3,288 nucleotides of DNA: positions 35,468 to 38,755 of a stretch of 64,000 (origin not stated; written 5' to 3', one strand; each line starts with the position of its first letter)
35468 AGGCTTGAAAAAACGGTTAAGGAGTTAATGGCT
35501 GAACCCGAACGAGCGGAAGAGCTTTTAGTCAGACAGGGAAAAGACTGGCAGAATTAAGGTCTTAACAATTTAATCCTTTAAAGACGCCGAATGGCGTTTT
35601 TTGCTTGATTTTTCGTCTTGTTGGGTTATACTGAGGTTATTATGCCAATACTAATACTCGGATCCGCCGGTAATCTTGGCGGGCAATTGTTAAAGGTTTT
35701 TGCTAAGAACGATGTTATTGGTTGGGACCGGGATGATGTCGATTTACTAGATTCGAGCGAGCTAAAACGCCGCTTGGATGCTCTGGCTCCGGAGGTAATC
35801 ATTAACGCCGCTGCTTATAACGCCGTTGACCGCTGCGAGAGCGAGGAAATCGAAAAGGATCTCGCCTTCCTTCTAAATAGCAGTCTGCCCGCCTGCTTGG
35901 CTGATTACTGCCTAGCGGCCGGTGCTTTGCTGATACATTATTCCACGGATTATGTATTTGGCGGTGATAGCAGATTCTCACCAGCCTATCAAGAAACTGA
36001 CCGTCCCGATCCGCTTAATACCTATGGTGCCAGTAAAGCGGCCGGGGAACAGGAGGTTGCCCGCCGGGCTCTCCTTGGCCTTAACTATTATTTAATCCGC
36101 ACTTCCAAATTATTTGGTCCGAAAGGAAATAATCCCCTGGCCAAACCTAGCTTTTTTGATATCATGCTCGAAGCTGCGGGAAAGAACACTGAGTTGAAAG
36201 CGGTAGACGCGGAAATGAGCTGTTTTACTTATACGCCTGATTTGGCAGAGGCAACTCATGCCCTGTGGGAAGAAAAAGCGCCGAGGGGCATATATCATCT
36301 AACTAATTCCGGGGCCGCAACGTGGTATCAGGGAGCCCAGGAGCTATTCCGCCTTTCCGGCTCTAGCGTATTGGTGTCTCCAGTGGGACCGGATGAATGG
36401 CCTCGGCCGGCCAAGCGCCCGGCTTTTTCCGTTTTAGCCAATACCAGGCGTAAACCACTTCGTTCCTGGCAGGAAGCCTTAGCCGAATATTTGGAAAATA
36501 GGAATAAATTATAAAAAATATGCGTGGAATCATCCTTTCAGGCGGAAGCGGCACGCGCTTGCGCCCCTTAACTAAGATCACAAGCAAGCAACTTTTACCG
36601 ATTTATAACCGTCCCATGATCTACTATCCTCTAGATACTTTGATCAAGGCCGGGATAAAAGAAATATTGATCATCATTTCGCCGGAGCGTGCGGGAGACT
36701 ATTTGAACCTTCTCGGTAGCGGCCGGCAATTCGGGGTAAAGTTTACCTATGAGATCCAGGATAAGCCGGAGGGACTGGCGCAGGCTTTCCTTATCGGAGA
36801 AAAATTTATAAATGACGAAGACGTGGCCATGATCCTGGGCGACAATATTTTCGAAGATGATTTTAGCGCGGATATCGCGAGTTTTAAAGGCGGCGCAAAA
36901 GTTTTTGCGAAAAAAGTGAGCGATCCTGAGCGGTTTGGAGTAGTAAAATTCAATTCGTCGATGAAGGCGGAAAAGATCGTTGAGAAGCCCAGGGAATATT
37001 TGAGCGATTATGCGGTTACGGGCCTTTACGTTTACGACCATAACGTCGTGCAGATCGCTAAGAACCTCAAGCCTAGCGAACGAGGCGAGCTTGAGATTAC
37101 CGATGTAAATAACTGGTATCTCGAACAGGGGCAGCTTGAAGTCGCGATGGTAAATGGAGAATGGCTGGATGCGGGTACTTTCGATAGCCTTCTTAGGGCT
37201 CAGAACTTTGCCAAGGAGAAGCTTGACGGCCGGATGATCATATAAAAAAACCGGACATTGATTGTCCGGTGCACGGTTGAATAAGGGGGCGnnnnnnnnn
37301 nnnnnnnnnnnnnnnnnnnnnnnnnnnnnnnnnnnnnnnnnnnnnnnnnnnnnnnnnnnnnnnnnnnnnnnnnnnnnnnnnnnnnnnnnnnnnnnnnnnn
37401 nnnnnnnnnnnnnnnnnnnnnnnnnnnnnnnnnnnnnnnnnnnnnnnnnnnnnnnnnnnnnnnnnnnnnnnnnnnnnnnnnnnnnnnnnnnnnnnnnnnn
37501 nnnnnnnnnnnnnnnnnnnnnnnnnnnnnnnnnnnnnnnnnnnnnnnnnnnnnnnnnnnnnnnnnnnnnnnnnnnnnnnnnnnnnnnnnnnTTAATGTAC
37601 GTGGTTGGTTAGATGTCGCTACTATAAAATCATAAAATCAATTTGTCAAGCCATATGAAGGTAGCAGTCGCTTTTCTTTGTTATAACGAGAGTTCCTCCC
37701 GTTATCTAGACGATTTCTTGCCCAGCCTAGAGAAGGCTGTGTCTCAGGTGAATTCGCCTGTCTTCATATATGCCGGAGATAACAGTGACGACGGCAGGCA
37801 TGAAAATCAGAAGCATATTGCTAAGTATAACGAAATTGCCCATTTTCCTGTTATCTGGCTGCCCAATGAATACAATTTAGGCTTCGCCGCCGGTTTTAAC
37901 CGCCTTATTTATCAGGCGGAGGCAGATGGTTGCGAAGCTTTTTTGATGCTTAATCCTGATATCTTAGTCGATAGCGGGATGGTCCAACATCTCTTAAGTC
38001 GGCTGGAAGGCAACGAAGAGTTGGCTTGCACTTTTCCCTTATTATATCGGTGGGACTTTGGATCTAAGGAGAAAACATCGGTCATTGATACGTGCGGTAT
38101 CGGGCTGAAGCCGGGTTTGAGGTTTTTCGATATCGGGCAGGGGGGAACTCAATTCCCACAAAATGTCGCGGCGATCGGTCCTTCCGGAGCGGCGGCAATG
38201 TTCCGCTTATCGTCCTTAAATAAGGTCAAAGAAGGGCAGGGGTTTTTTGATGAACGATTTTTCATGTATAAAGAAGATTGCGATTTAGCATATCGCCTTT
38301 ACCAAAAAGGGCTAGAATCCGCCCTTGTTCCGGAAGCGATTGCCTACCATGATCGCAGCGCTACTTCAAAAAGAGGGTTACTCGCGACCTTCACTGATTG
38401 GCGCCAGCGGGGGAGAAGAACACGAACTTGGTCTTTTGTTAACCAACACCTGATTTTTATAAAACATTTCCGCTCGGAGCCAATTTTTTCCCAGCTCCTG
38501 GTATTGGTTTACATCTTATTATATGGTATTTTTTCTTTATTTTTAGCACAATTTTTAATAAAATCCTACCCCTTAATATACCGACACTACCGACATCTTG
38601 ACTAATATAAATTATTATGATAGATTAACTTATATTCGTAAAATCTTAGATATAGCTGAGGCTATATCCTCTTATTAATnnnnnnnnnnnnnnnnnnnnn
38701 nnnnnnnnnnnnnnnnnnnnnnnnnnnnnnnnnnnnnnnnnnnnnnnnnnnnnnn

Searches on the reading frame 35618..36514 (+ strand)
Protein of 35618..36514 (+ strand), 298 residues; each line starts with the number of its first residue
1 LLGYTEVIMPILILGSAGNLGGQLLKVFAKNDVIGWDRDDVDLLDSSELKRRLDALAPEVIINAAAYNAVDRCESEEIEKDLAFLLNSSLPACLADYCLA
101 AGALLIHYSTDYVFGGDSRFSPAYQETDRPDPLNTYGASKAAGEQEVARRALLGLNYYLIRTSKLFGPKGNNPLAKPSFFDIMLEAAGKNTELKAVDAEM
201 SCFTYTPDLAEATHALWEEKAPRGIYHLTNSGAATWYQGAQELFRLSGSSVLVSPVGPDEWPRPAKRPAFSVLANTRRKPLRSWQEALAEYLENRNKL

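Call 83: search_protein_families(library=pfam, proteins=[window:35618-36514:+], max_evalue=0.001)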
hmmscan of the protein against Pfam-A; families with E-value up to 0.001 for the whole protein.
window:35618-36514:+ (298 aa): 3 families
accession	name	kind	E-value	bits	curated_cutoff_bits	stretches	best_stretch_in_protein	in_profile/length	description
PF04321.23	RmlD_sub_bind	-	3.6e-69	233.5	27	1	9-294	1-284/287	RmlD substrate binding domain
PF01370.27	Epimerase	-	1.3e-22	80.8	20.9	1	11-221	1-232/240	NAD dependent epimerase/dehydratase family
PF16363.11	GDP_Man_Dehyd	-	3.7e-09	36.9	27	1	41-226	59-246/332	GDP-mannose 4,6 dehydratase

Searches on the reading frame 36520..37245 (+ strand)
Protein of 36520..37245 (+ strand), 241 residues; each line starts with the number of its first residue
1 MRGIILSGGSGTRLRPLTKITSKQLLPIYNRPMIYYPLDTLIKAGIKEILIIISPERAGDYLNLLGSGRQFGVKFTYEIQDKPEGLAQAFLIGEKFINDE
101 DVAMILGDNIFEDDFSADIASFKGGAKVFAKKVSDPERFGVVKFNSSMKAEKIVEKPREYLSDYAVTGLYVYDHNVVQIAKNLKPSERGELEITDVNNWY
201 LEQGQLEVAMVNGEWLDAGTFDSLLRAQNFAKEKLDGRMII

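Call 83: search_protein_families(library=pfam, proteins=[window:36520-37245:+], max_evalue=0.001)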
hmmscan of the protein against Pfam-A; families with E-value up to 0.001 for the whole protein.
window:36520-37245:+ (241 aa): 2 families
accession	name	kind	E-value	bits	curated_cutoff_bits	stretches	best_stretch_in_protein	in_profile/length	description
PF00483.29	NTP_transferase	-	1.2e-64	218.7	21.2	1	3-232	2-243/245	Nucleotidyl transferase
PF12804.13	NTP_transf_3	-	1.7e-09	38.5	27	1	3-111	1-98/160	MobA-like NTP transferase domain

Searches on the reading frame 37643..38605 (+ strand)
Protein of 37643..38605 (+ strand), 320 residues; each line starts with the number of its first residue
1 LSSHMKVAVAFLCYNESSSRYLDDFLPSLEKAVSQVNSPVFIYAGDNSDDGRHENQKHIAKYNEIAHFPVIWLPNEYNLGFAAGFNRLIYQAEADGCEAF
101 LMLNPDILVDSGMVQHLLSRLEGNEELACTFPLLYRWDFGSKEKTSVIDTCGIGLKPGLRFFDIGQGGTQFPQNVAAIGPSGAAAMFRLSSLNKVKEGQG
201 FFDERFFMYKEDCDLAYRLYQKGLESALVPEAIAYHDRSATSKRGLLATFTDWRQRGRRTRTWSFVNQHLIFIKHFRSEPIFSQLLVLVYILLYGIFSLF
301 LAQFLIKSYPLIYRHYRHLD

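Call 83: search_protein_families(library=pfam, proteins=[window:37643-38605:+], max_evalue=0.001)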
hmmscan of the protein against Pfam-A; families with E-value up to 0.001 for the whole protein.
window:37643-38605:+ (320 aa): 2 families
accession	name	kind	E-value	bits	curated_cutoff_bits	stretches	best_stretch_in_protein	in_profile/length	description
PF13632.12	Glyco_trans_2_3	-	9.6e-09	35.8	27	1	180-310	72-182/198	Glycosyl transferase family group 2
PF00535.33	Glycos_transf_2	-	9.2e-07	29.4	23.3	1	13-194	6-166/168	Glycosyl transferase family 2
